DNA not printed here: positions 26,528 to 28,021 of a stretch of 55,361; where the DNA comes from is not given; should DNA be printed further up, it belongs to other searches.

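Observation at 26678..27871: NOX/ferric-reductase-type bis-heme membrane domain fused to an HdrC-like di-cluster domain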

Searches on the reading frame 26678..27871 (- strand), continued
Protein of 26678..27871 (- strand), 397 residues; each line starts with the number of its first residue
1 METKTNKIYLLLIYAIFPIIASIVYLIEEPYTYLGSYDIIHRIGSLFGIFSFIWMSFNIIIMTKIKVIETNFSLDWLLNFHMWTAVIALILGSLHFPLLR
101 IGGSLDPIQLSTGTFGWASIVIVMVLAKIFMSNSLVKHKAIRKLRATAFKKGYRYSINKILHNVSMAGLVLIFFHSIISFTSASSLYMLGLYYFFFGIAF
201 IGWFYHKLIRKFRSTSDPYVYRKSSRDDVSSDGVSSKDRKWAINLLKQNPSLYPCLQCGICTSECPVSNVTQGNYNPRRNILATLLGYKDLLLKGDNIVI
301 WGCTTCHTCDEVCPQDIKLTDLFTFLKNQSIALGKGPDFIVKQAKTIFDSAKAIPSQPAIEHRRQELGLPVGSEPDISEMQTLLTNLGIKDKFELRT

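Call 73: find_encoding_contigs(protein=P0378, flank=6000, max_places=1)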
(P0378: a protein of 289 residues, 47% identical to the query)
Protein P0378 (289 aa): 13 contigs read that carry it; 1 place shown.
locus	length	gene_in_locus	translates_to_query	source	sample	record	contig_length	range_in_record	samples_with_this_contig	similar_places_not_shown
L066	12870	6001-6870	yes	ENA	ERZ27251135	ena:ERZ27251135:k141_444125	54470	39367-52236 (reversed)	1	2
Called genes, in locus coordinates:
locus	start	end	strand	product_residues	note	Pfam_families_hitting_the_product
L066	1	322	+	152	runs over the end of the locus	PF13404:HTH_AsnC-type, PF13412:HTH_24, PF01037:AsnC_trans_reg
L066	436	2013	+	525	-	PF00118:Cpn60_TCP1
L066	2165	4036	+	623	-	PF17297:PEPCK_N, PF01293:PEPCK_ATP, PF00821:PEPCK_GTP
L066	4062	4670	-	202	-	PF00071:Ras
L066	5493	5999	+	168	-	PF00037:Fer4 (faint), PF13237:Fer4_10, PF12838:Fer4_7 (weak), PF13183:Fer4_8, PF13187:Fer4_9, PF13484:Fer4_16, PF13534:Fer4_17 (weak)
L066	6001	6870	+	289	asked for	PF02754:CCG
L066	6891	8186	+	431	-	PF01134:GIDA (faint), PF07992:Pyr_redox_2 (weak), PF12831:FAD_oxidored (weak), PF13450:NAD_binding_8 (weak)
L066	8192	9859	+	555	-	PF00890:FAD_binding_2 (weak), PF01266:DAO (weak), PF07992:Pyr_redox_2, PF12831:FAD_oxidored (weak), PF13450:NAD_binding_8, PF13237:Fer4_10, PF14697:Fer4_21, PF12838:Fer4_7, +6 more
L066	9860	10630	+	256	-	PF02662:FlpD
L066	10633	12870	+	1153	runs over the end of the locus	PF07992:Pyr_redox_2, PF12831:FAD_oxidored (weak), PF00037:Fer4, PF00890:FAD_binding_2 (weak), PF07992:Pyr_redox_2, PF12831:FAD_oxidored, PF12838:Fer4_7, PF02662:FlpD, +19 more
